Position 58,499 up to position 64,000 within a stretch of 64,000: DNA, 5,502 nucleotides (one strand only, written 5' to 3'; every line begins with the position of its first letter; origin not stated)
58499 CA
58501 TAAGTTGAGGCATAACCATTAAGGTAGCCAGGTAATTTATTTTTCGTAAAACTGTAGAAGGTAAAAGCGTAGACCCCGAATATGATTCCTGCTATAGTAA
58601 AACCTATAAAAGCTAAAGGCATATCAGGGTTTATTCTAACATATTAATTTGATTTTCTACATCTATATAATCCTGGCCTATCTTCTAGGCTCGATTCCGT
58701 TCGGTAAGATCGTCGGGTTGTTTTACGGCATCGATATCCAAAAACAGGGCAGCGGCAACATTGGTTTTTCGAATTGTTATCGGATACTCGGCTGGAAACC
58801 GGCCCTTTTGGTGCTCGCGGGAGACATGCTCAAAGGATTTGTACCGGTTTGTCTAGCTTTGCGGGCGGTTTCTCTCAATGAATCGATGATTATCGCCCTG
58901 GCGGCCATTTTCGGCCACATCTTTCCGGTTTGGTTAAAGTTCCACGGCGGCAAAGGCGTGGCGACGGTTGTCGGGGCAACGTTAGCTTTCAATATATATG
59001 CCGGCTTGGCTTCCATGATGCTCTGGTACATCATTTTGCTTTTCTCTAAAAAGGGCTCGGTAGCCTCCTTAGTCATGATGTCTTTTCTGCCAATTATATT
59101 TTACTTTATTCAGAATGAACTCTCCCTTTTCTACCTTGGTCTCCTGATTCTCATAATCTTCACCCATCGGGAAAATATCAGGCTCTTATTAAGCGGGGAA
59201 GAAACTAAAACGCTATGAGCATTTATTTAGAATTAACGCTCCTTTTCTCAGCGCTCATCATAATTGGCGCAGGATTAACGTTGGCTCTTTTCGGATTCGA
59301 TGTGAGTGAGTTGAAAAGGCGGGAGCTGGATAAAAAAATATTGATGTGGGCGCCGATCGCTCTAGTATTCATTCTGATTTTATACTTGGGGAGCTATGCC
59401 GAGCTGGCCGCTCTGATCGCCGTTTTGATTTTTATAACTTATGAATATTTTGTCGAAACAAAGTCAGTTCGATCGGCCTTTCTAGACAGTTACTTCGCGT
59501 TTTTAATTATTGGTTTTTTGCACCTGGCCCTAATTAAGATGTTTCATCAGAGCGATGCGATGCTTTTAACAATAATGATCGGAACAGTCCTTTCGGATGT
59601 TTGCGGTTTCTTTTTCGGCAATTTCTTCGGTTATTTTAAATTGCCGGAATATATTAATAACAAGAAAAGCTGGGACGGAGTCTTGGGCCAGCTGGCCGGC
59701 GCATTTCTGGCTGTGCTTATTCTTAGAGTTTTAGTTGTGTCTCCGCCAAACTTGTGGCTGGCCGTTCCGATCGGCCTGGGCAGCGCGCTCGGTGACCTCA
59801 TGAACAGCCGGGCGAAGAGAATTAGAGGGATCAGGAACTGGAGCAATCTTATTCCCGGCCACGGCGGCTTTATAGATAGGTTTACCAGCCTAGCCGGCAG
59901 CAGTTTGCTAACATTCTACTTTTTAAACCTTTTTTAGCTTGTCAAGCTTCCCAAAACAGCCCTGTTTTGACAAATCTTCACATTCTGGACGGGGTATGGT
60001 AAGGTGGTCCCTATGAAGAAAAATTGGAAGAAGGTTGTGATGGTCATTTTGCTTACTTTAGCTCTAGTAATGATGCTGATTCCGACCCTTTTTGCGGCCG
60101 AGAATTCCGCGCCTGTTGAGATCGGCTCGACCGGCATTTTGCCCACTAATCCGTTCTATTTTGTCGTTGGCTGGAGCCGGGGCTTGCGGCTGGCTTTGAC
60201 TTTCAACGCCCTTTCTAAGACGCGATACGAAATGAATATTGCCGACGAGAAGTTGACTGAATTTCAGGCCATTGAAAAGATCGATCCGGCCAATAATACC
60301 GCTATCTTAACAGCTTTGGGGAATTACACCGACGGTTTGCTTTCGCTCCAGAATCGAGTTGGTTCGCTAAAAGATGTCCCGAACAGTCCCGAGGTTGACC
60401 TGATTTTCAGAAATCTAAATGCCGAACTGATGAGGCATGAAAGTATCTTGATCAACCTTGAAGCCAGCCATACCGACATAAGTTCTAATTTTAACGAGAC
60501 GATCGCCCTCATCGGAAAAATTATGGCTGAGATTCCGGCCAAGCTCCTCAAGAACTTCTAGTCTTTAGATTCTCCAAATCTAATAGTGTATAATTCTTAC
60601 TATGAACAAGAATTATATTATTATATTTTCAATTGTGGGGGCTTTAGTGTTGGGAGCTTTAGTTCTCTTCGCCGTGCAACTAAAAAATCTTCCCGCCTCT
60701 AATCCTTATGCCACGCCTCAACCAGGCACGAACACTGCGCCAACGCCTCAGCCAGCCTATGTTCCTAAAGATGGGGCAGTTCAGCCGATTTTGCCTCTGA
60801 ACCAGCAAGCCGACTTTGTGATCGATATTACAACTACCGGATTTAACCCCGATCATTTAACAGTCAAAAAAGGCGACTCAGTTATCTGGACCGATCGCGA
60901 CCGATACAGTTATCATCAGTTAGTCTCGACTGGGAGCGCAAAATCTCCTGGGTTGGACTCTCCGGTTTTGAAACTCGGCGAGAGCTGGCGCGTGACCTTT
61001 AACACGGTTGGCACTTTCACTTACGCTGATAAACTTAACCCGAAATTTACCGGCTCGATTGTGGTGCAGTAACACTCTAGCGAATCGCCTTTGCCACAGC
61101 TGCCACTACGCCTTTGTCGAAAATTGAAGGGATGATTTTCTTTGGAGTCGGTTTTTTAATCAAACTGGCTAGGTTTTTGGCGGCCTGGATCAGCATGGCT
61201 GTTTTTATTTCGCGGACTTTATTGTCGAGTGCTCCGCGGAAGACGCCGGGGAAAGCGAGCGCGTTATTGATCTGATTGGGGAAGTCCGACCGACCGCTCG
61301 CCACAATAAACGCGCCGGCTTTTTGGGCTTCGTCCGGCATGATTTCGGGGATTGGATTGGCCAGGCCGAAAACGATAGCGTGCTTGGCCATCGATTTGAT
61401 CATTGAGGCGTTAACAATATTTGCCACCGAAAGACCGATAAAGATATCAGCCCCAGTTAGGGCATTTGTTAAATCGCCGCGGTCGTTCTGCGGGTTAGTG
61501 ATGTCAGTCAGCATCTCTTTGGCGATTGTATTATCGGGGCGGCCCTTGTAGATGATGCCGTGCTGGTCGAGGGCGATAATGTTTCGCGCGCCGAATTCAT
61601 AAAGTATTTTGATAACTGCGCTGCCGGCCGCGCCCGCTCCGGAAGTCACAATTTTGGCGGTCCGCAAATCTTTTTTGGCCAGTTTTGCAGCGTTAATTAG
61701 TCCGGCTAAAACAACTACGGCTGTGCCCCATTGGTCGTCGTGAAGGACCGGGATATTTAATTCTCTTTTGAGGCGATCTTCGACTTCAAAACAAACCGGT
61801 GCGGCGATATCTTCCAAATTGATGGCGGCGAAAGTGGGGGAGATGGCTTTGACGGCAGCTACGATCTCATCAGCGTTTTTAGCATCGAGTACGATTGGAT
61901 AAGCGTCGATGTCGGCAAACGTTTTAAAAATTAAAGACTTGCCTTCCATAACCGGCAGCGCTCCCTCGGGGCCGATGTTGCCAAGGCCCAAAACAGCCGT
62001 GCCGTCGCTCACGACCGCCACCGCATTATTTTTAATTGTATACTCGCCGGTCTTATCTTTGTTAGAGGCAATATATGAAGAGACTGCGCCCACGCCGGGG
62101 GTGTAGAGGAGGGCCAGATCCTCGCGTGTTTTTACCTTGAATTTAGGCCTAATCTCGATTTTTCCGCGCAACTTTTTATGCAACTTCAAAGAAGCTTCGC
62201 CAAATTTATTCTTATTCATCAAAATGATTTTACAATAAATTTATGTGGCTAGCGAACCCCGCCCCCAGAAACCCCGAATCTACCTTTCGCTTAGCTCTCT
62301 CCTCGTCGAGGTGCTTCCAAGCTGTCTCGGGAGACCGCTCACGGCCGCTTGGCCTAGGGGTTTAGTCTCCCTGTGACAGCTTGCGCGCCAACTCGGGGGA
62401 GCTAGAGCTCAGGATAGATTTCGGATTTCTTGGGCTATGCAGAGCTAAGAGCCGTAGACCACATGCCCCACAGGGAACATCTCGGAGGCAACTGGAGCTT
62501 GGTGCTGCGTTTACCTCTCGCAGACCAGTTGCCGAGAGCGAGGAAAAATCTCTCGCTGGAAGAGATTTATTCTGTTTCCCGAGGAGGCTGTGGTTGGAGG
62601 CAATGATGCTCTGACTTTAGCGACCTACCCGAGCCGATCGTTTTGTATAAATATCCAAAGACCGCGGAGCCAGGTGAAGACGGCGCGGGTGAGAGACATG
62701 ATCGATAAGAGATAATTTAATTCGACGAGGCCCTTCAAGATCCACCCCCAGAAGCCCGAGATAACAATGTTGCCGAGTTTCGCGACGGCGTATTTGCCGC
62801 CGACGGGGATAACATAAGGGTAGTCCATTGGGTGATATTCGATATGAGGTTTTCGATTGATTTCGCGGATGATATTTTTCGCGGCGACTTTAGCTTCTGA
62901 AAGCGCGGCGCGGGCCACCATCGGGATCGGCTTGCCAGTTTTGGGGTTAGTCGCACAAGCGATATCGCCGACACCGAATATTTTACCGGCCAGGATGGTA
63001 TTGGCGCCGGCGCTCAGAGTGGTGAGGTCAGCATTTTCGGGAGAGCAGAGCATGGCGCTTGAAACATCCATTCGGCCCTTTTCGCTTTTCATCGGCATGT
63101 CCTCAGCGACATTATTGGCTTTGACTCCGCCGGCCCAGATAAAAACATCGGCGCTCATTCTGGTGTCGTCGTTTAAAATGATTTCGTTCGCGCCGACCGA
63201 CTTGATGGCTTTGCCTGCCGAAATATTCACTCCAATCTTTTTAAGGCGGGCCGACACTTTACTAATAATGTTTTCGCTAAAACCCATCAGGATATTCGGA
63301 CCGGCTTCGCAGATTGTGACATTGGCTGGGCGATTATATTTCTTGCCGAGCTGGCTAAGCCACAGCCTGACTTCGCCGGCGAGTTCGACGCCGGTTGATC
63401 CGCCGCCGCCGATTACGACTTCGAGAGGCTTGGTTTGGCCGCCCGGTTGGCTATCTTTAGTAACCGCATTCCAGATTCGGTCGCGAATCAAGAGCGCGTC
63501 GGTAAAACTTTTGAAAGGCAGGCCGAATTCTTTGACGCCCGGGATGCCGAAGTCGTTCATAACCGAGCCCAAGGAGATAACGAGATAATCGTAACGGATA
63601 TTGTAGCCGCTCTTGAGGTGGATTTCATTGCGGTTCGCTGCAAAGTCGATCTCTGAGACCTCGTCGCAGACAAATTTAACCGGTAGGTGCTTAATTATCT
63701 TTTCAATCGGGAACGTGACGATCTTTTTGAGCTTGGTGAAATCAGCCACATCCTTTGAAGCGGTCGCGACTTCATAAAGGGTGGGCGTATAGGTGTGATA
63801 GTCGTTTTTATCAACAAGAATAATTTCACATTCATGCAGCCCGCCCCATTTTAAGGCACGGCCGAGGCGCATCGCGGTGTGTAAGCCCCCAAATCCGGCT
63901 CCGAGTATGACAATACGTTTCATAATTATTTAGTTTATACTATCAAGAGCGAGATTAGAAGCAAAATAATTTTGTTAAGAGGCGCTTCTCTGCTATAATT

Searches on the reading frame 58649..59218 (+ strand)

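Call 14: search_protein_families(library=pfam, proteins=[window:58649-59218:+])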
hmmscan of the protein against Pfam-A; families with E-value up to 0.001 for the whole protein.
window:58649-59218:+ (189 aa): 1 family
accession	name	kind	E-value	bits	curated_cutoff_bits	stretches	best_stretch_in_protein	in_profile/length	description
PF02660.20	G3P_acyltransf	-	1.4e-48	165.5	24.1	1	9-178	1-162/164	Glycerol-3-phosphate acyltransferase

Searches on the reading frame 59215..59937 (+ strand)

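Call 14: search_protein_families(library=pfam, proteins=[window:59215-59937:+])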
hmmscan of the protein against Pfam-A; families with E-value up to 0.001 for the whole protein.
window:59215-59937:+ (240 aa): 1 family
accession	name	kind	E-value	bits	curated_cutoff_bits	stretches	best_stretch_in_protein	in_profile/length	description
PF01148.25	CTP_transf_1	-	7e-27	95.4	24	1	29-240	39-264/264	Cytidylyltransferase family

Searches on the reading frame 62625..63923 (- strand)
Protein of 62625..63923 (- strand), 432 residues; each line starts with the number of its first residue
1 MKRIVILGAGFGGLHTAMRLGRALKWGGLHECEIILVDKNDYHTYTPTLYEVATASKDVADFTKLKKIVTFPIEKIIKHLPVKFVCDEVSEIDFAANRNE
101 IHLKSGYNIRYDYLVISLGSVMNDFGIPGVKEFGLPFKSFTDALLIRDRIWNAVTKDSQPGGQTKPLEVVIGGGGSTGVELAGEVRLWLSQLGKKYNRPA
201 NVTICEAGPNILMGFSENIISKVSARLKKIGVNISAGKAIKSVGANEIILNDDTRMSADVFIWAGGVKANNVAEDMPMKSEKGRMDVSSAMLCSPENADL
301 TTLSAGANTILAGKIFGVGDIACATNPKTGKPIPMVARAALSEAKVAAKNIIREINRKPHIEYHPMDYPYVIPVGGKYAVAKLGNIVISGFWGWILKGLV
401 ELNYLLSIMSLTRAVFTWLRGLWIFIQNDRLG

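Call 43: search_protein_families(library=ncbifam, proteins=[window:62625-63923:-], max_evalue=1e-10)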
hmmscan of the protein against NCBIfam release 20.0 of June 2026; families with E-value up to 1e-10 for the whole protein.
window:62625-63923:- (432 aa): 3 families
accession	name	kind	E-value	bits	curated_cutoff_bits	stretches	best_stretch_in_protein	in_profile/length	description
TIGR03169.1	Nterm_to_SelD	hypoth_equivalog_domain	5.9e-35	121.3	310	1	80-401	67-358/365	pyridine nucleotide-disulfide oxidoreductase family protein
NF049943.1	SQR_III_seleno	exception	1.5e-13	50.4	525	1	2-130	1-116/406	type III sulfide quinone reductase, selenoprotein subtype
TIGR03385.1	CoA_CoA_reduc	equivalog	2.6e-11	43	578.8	1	3-297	1-275/439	CoA-disulfide reductase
